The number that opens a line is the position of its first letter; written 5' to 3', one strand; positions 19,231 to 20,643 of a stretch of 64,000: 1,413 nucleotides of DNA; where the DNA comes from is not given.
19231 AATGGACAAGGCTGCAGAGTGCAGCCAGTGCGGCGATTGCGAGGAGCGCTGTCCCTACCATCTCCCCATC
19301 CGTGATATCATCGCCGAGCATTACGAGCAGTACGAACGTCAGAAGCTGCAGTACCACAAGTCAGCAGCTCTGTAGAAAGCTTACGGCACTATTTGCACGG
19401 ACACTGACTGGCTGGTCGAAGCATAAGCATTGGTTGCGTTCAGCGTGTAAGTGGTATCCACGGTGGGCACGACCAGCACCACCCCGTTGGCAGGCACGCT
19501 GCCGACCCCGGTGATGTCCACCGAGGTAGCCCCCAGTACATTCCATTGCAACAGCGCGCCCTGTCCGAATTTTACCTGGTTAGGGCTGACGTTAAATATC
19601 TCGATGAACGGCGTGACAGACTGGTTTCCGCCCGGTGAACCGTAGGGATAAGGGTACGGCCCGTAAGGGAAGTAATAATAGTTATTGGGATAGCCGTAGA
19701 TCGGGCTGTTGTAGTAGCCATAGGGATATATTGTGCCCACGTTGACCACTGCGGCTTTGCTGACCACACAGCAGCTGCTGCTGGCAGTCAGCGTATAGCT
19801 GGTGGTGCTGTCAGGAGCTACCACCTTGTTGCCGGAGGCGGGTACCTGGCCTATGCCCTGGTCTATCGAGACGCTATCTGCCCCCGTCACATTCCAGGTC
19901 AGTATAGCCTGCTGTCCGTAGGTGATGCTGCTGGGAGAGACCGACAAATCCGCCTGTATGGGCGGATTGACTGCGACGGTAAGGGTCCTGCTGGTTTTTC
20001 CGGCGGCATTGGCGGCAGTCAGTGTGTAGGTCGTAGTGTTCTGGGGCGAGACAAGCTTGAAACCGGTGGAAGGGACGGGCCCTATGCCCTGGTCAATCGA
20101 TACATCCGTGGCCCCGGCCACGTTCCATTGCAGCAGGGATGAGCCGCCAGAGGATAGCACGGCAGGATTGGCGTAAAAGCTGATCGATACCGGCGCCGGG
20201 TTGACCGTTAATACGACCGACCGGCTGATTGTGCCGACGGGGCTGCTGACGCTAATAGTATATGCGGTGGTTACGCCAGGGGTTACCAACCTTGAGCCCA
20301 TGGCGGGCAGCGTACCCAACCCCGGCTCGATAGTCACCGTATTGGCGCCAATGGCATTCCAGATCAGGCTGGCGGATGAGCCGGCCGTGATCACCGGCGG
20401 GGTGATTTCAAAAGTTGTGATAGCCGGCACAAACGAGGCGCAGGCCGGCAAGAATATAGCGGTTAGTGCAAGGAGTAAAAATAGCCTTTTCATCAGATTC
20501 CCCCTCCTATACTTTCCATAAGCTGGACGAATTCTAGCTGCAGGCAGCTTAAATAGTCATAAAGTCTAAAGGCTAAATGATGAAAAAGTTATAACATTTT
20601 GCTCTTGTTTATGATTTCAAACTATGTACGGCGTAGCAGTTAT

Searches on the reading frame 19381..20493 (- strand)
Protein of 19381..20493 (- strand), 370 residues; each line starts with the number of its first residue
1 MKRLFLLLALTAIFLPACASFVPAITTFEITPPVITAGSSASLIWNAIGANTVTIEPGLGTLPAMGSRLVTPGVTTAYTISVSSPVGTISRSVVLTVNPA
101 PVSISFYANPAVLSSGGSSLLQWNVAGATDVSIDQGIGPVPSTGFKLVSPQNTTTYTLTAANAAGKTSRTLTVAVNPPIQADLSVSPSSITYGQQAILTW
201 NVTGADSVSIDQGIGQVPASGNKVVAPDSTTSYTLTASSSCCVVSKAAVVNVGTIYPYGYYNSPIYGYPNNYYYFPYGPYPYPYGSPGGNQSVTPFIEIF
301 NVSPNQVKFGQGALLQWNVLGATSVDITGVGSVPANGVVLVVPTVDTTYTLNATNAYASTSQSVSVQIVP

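Call 30: find_encoding_contigs(protein=window:19381-20493:-, flank=10000, max_places=1)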
Protein window:19381-20493:- (370 aa): 8 contigs read that carry it; 1 place shown.
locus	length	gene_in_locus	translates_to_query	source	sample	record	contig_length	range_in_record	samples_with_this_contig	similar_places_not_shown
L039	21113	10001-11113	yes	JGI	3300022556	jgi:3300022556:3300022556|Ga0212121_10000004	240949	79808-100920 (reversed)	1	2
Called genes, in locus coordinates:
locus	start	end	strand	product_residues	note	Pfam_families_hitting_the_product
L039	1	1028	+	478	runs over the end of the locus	PF00890:FAD_binding_2 (weak), PF01266:DAO (weak), PF01946:Thi4 (faint), PF07992:Pyr_redox_2 (faint), PF12831:FAD_oxidored (weak), PF13450:NAD_binding_8, PF01593:Amino_oxidase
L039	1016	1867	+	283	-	PF03631:Virul_fac_BrkB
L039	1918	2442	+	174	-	PF13482:RNase_H_2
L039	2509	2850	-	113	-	-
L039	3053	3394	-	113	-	-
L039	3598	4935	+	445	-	PF07690:MFS_1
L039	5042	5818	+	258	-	PF00378:ECH_1, PF16113:ECH_2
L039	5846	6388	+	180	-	PF02677:QueH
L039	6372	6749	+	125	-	-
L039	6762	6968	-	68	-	PF20095:DUF6485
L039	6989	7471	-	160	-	PF00383:dCMP_cyt_deam_1, PF14437:MafB19-deam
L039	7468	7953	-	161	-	-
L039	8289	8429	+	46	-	PF18930:DUF5679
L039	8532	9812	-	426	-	PF05977:MFS_3, PF07690:MFS_1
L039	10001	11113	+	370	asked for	-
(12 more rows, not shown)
